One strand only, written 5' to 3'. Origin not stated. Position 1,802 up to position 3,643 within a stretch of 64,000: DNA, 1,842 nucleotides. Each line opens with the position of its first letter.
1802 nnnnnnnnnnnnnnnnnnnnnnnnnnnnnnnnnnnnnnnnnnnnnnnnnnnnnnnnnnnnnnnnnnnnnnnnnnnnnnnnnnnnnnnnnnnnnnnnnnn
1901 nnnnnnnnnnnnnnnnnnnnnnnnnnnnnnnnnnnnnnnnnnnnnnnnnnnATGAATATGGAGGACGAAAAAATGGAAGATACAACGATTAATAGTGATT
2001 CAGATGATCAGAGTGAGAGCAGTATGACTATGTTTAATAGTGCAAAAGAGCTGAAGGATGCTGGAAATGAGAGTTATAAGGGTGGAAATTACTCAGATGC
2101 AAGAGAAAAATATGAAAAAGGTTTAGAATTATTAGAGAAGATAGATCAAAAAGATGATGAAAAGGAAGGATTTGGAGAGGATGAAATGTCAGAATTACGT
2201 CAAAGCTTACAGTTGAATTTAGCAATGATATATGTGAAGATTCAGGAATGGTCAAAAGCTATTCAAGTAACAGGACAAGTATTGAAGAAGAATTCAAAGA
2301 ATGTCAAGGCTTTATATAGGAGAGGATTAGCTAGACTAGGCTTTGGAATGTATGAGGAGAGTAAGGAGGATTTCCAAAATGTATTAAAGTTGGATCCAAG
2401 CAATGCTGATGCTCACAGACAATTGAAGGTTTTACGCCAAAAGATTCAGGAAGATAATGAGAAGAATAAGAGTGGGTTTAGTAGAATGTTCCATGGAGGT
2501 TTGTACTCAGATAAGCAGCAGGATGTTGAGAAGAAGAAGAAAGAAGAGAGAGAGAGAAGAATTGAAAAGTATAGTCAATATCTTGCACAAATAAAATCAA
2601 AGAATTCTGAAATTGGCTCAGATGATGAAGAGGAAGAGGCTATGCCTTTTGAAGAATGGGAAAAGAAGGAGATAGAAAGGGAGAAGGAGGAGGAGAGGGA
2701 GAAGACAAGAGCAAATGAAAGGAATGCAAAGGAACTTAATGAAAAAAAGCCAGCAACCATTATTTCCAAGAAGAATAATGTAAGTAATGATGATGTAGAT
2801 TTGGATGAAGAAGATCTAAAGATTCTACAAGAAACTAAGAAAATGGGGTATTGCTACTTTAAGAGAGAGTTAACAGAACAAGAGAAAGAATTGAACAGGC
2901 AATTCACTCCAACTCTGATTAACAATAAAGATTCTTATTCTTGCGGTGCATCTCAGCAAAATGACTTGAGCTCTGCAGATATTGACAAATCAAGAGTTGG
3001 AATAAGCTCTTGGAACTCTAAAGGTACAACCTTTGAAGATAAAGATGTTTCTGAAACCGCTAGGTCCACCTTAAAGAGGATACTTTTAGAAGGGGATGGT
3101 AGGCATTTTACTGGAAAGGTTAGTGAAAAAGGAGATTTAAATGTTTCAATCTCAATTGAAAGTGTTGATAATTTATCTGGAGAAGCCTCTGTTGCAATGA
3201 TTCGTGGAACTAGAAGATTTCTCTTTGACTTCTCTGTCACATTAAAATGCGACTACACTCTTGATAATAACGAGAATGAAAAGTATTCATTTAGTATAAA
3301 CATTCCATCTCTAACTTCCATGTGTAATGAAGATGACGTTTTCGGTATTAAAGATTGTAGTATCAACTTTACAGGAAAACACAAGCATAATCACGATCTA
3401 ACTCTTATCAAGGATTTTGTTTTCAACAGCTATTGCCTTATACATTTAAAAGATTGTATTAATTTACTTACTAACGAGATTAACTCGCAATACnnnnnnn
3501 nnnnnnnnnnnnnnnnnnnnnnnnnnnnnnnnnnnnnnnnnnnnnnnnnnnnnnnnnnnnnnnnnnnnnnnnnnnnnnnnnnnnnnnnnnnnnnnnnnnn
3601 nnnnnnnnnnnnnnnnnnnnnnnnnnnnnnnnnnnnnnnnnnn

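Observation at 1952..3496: Single polypeptide combining a TPR clamp with an Aha1 N-terminal domain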

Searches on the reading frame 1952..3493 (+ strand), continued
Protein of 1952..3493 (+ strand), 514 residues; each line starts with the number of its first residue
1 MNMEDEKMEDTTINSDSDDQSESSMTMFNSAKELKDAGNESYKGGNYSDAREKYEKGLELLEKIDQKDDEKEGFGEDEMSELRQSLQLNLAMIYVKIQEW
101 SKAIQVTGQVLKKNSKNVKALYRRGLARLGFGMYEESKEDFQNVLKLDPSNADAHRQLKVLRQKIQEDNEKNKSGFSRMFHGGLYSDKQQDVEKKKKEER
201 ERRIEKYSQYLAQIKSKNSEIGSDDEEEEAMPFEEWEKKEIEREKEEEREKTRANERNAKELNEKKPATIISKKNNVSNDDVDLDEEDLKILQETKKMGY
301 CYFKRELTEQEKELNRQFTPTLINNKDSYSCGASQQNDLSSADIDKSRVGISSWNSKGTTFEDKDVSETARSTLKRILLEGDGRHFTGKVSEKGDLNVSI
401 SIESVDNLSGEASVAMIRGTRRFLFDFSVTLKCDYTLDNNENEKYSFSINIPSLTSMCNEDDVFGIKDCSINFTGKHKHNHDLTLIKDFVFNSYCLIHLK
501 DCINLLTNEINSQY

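Call 40: predict_structure(alignment_id=A3)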
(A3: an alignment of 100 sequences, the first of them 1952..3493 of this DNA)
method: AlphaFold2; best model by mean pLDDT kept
length: 514 residues; sequences in the alignment: 100
mean_pLDDT: 82.4   pTM: 0.44
mean pLDDT of the five models: 82.4, 82.4, 81.4, 81.3, 81.0
residues with pLDDT >= 90: 278; 70-90: 115; 50-70: 51; < 50: 70
segments of 3 or more residues with pLDDT < 50: 1-3, 11-14, 182-185, 266-281, 299-304, 326-359
pLDDT, mean of each block of 10 residues (from residue 1): 47 52 92 98 98 98 86 82 98 98 98 98 98 98 98 98 96 79 56 87 92 88 68 89 89 84 56 37 70 64 63 76 48 38 44 46 88 97 92 87 98 90 96 92 94 91 91 90 94 96 96 92
secondary structure, 60 per line:
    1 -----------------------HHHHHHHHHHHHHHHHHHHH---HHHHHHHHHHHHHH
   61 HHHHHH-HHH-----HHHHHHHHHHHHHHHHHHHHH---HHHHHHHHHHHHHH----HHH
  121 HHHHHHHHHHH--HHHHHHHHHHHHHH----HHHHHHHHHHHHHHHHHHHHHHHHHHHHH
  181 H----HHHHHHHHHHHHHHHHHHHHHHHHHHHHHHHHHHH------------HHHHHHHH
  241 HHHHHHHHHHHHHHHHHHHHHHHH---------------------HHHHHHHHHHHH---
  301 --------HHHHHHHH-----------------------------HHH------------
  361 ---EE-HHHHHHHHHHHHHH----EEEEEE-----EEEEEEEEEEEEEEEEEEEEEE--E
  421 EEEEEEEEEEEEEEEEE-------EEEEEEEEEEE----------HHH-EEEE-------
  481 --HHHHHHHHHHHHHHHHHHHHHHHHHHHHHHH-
elements in order: H24-43 H47-66 H76-96 H100-113 H118-131 H134-147 H152-181 H186-220 H233-264 H286-297 H309-316 H367-380 E385-390 E396-417 E420-437 E445-455 E470-473 H483-513

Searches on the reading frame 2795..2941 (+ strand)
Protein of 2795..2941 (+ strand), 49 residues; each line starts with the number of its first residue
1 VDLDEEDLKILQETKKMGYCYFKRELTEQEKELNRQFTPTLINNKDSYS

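Call 61: search_protein_families(library=pfam, proteins=[window:2795-2941:+], max_evalue=10)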
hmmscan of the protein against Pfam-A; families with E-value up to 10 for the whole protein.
seq(49 aa): 1 family
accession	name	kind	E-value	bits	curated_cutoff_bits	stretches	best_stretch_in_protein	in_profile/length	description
PF15604.11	Ntox15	-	0.02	15.4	22.5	1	22-48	7-33/153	Novel toxin 15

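Call 65: find_homologous_proteins(query=A6, max_evalue=10)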
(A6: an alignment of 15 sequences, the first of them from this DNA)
Query A6 (15 sequences) (44 aa, profile of the alignment): 12 proteins with E <= 10 among 678 candidates.
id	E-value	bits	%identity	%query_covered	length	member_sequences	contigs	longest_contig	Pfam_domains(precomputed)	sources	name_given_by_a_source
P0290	3.4e-17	80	77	30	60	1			-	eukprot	eukprot:scaffold198162_cov30-Cyclotella_meneghiniana.AAC.1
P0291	2.3e-15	74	39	86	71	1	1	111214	-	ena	-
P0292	1.7e-14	71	42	55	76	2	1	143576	-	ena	-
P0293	1.6e-12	65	-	-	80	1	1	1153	-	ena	-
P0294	5.3e-11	60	-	-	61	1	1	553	-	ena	-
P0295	7.2e-11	59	40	80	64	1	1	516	-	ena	-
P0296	1.4e-10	58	44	57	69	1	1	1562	-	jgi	jgi:hypothetical protein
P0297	1.6e-10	58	-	-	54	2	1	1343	-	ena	-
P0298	3.8e-9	54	-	-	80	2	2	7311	-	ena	-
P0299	1.5e-8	52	75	73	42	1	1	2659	-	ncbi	ncbi:unnamed protein product, partial [Choristocarpus tenellus]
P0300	3.3e-5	41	-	-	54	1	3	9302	-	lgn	-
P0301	6.4e-5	40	58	43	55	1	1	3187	-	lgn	-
